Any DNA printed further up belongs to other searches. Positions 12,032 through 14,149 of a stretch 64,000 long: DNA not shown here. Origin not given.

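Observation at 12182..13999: A stand-alone TIR-domain protein fused to a TolB-N-like module and TPR repeats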

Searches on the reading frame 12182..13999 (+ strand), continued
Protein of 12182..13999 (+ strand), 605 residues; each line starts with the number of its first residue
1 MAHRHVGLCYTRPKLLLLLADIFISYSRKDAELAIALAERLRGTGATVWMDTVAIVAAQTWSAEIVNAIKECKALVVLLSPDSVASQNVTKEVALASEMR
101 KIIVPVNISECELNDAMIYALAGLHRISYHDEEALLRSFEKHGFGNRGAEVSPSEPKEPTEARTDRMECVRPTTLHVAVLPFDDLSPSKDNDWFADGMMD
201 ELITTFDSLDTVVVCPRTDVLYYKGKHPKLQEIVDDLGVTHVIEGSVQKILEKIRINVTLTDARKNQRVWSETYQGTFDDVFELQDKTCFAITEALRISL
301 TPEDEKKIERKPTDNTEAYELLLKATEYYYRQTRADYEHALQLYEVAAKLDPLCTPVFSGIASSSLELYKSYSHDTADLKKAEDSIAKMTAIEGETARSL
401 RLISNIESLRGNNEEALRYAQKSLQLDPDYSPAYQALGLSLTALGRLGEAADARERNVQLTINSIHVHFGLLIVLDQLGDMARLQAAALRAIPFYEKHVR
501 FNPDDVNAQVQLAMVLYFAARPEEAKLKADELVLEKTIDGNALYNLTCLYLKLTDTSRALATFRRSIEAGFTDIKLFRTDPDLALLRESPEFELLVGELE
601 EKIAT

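Call 22: find_related_loci(query=A1, collection=genome_contigs, flank=10000)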
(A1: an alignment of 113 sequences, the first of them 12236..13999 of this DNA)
Query A1 (587 aa) in genome_contigs; peptide patterns used: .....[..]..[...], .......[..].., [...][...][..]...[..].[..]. (x = any residue, [..] = any of these).
597 stretches matched a pattern (row limit reached: there are more); 544 encode a relative of the query (tblastn E <= 1e-3); the best 80 are kept; 78 distinct loci.
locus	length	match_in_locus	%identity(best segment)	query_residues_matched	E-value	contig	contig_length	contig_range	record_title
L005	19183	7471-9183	48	1-582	2e-171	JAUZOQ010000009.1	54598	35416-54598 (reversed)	MAG: Bacteroidota bacterium isolate bin140(14d) NELBBIGP_9, whole genome shotgun sequence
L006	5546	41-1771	46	1-585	7e-163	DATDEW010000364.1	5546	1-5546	MAG TPA_asm: Candidatus Kapaibacterium sp. isolate SMAG_U210 k141_1279526, whole genome shotgun sequence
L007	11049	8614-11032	45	1-587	2e-151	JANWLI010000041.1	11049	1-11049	MAG: Candidatus Kapaibacterium sp. isolate CRAIB_MAG116 c_000000035468, whole genome shotgun sequence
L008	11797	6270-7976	47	1-578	2e-164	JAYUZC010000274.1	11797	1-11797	MAG: Bacteroidota bacterium isolate GL139_UP_metabinner_9 GL139_UP_metabinner_9_273, whole genome shotgun sequence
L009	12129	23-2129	41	1-585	1e-142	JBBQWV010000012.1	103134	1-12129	MAG: Candidatus Kapaibacterium sp. isolate Co_metawrap_2078 Cmw_2078_k141_19837926_length_103134_cov_27.9990, whole geno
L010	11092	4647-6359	43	1-584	3e-141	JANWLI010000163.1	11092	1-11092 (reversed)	MAG: Candidatus Kapaibacterium sp. isolate CRAIB_MAG116 c_000000103440, whole genome shotgun sequence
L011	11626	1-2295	40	1-583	1e-136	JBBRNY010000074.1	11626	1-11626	MAG: Candidatus Kapaibacterium sp. isolate La1_metabat2.223 LA1C_B2.223_k141_1646134L_11626_cov_9.0017, whole genome sho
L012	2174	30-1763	40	1-587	1e-145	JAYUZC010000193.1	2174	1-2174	MAG: Bacteroidota bacterium isolate GL139_UP_metabinner_9 GL139_UP_metabinner_9_192, whole genome shotgun sequence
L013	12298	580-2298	42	1-583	3e-133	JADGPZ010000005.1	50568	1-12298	MAG: Candidatus Kapaibacterium sp. isolate Chersky.7_45 contig-100_13, whole genome shotgun sequence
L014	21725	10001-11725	42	1-582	1e-142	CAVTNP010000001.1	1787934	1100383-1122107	MAG: Ignavibacteriota bacterium isolate MFD04780.bin.1.195 genome assembly, contig: contig_13287, whole genome shotgun s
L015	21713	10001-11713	41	1-585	2e-129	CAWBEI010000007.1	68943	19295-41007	MAG: Ignavibacteriota bacterium isolate MFD04780.bin.1.147 genome assembly, contig: contig_5935, whole genome shotgun se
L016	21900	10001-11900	38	1-572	3e-126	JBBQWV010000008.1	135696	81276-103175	MAG: Candidatus Kapaibacterium sp. isolate Co_metawrap_2078 Cmw_2078_k141_24260009_length_135696_cov_27.9984, whole geno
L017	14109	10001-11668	38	1-574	7e-126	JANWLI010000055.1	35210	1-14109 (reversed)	MAG: Candidatus Kapaibacterium sp. isolate CRAIB_MAG116 c_000000041654, whole genome shotgun sequence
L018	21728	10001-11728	40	1-585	4e-125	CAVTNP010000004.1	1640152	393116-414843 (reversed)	MAG: Ignavibacteriota bacterium isolate MFD04780.bin.1.195 genome assembly, contig: contig_5995, whole genome shotgun se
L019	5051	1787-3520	39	1-586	1e-125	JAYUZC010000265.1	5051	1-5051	MAG: Bacteroidota bacterium isolate GL139_UP_metabinner_9 GL139_UP_metabinner_9_264, whole genome shotgun sequence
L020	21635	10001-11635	41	1-556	6e-125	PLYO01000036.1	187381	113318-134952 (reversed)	MAG: Ignavibacteriae bacterium isolate palsa_1295 73.20120700_P3D.263_contig_9239, whole genome shotgun sequence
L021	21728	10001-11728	39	1-586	1e-120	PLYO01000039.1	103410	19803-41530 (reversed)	MAG: Ignavibacteriae bacterium isolate palsa_1295 73.20120700_P3D.263_contig_33256, whole genome shotgun sequence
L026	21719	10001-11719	36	1-582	4e-114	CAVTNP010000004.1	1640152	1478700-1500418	MAG: Ignavibacteriota bacterium isolate MFD04780.bin.1.195 genome assembly, contig: contig_5995, whole genome shotgun se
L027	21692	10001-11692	36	2-575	7e-106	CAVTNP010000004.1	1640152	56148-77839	MAG: Ignavibacteriota bacterium isolate MFD04780.bin.1.195 genome assembly, contig: contig_5995, whole genome shotgun se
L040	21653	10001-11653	32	3-572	6e-89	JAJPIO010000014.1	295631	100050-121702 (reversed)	MAG: Bacteroidetes bacterium isolate Centralia_MAG_334 k107_25586079, whole genome shotgun sequence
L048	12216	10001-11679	37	1-552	1e-64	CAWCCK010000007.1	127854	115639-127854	MAG: Ignavibacteriota bacterium isolate MFD04540.bin.1.132 genome assembly, contig: contig_20331, whole genome shotgun s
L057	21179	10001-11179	27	2-344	7e-47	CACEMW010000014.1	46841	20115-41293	uncultured Verrucomicrobia bacterium isolate AG-404-B10 genome assembly, contig: AG-404-B10_NODE_14, whole genome shotgu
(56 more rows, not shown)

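Call 29: search_protein_families(library=pfam, alignment_id=A2, max_evalue=0.0001)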
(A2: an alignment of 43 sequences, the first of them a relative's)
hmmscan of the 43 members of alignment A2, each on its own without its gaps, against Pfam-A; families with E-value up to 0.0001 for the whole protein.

A. member 1, L054:9125-11287:+ (721 aa): 11 families
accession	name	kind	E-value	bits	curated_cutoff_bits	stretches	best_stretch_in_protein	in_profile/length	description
PF00069.31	Pkinase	-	3.9e-42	144.9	31.7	1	12-267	1-253/263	Protein kinase domain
PF07714.23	PK_Tyr_Ser-Thr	-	7.2e-27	94.8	23.1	1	13-267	2-250/258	Protein tyrosine and serine/threonine kinase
PF07719.23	TPR_2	-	2.8e-14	52.4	27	0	548-580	2-34/34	Tetratricopeptide repeat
PF13431.12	TPR_17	-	9.4e-14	50.9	24.4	0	460-484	2-26/34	Tetratricopeptide repeat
PF13414.12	TPR_11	-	3.4e-13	49.5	26.8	0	556-595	3-42/42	TPR repeat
PF00515.34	TPR_1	-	7.8e-12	44.9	27.8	0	659-684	4-29/34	Tetratricopeptide repeat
PF13181.12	TPR_8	-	1.5e-07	31.4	25.7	0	659-684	4-29/34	Tetratricopeptide repeat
PF14559.12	TPR_19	-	1.6e-07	31.9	25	0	558-603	2-47/68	Tetratricopeptide repeat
PF13432.12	TPR_16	-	3.4e-07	31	32.7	0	527-580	11-64/65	Tetratricopeptide repeat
PF13428.12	TPR_14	-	1.4e-06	28.8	23.5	0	548-581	2-35/44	Tetratricopeptide repeat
PF03109.22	ABC1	-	1.9e-05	24.4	22.9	0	85-160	144-219/244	ABC1 atypical kinase-like domain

B. families by the number of members that match (of 43 scanned): 42 families (the first 25 are shown)
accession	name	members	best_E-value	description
PF07719.23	TPR_2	40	1.6e-45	Tetratricopeptide repeat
PF14559.12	TPR_19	39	7.3e-33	Tetratricopeptide repeat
PF13414.12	TPR_11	39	5.5e-32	TPR repeat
PF13428.12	TPR_14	39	9.2e-28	Tetratricopeptide repeat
PF13431.12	TPR_17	37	1.4e-25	Tetratricopeptide repeat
PF00515.34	TPR_1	35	1.2e-32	Tetratricopeptide repeat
PF13181.12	TPR_8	32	2.3e-33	Tetratricopeptide repeat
PF13432.12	TPR_16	27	8e-26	Tetratricopeptide repeat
PF13424.12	TPR_12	24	2.3e-26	Tetratricopeptide repeat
PF00069.31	Pkinase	18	4.6e-64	Protein kinase domain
PF07714.23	PK_Tyr_Ser-Thr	18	2.1e-44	Protein tyrosine and serine/threonine kinase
PF03109.22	ABC1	16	2.7e-11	ABC1 atypical kinase-like domain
PF01636.29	APH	16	7.2e-09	Phosphotransferase enzyme family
PF12895.13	ANAPC3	15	1e-10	Anaphase-promoting complex, cyclosome, subunit 3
PF23914.1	TPR_CcmH_CycH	14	4.8e-13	Cytochrome c-type biogenesis protein H TPR domain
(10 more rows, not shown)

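Call 30: predict_structure(alignment_id=A1)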
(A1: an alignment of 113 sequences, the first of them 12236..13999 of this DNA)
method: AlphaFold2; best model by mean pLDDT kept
length: 587 residues; sequences in the alignment: 113
mean_pLDDT: 91.7   pTM: 0.73
mean pLDDT of the five models: 91.7, 91.0, 90.9, 90.9, 90.3
residues with pLDDT >= 90: 496; 70-90: 53; 50-70: 9; < 50: 29
segments of 3 or more residues with pLDDT < 50: 37-41, 130-153
pLDDT, mean of each block of 10 residues (from residue 1): 92 96 92 65 77 96 97 95 96 95 95 93 77 39 35 70 96 92 94 89 86 90 97 96 95 97 95 95 92 95 95 93 98 98 98 95 98 98 98 98 98 97 98 98 91 98 98 93 89 98 98 97 97 98 97 94 95 96 92
secondary structure, 60 per line:
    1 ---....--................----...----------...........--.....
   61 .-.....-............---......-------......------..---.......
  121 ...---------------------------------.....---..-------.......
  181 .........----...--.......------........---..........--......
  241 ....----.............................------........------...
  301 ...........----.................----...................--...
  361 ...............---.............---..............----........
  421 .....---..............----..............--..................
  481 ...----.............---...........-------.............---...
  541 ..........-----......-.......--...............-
elements in order: E4-7 H10-25 E30-32 H43-53 E56-61 H63-67 H69-80 E84-89 H97-102 H114-123 E157-161 H174-189 E194-196 H199-205 H212-219 E223-232 E235-244 E249-259 H260-277 H284-291 H298-311 H316-332 H337-355 H358-375 H379-391 H395-408 H413-425 H429-442 H447-460 H463-483 H488-500 H504-514 H522-534 H538-550 H556-561 H563-569 H572-586

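Call 34: fold_search(model_id=the predicted structure, library=pdb)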
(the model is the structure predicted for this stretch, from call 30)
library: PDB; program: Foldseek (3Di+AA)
matches with E <= 10: 1676; with E <= 0.001: 326
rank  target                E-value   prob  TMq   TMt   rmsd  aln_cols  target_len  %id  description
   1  8chy                  8.0e-09  1.00  0.24  0.43  11.2       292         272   20  Crystal structure of an 8-repeat consensus TPR superhelix with Zinc. (released 2024-02-21)
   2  9qhb                  9.4e-09  1.00  0.25  0.47  10.4       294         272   21  Crystal structure of 16-repeat CTPR protein with eliminated coordination sites (released 2025-10-22)
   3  9qhc_A                1.7e-08  1.00  0.26  0.47   9.6       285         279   22  Crystal structure of 8-repeat CTPR protein with eliminated coordination sites (released 2025-10-22)
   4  9qhc_B                2.5e-08  1.00  0.25  0.47  12.4       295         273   20  Crystal structure of 8-repeat CTPR protein with eliminated coordination sites (released 2025-10-22)
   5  1w3b_A                4.4e-08  1.00  0.25  0.35  11.6       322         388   20  The superhelical TPR domain of O-linked GlcNAc transferase reveals structural similarities to importin alpha. (released 2004-09-09)
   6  1w3b_B                6.1e-08  1.00  0.25  0.36  11.8       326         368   20  The superhelical TPR domain of O-linked GlcNAc transferase reveals structural similarities to importin alpha. (released 2004-09-09)
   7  6eou                  1.1e-07  1.00  0.26  0.40  12.0       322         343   16  O-GlcNAc transferase TPR domain with the intellectual disability associated mutation L254F (released 2018-05-09)
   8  3ly8                  3.2e-07  1.00  0.37  0.62   5.1       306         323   14  Crystal structure of mutant D471E of the periplasmic domain of CadC (released 2011-02-09)
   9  3ly7                  4.0e-07  1.00  0.37  0.62   5.0       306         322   14  Crystal structure of the periplasmic domain of CadC (released 2011-02-09)
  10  9gaw_P                4.7e-07  1.00  0.30  0.34   8.5       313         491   15  High-resolution structure of the Anaphase-promoting complex/cyclosome (APC/C) bound to co-activator Cdh1 (released 2024-08-14)
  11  3ly9                  6.9e-07  1.00  0.37  0.63   4.9       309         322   14  Crystal structure of mutant D471N of the periplasmic domain of CadC (released 2011-02-09)
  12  7yeh_A                8.6e-07  1.00  0.27  0.17  11.1       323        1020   20  Cryo-EM structure of human OGT-OGA complex (released 2023-07-12)
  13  4rg9_A                1.0e-06  1.00  0.28  0.35  12.4       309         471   15  Crystal structure of APC3-APC16 complex (Selenomethionine Derivative) (released 2014-12-24)
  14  7ntf_B                1.1e-06  1.00  0.33  0.25   8.8       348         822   18  Cryo-EM structure of unliganded O-GlcNAc transferase (released 2021-11-17)
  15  3lya                  1.3e-06  1.00  0.37  0.64   4.9       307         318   14  Crystal structure of the periplasmic domain of CadC in the presence of K2ReCl6 (released 2011-02-09)
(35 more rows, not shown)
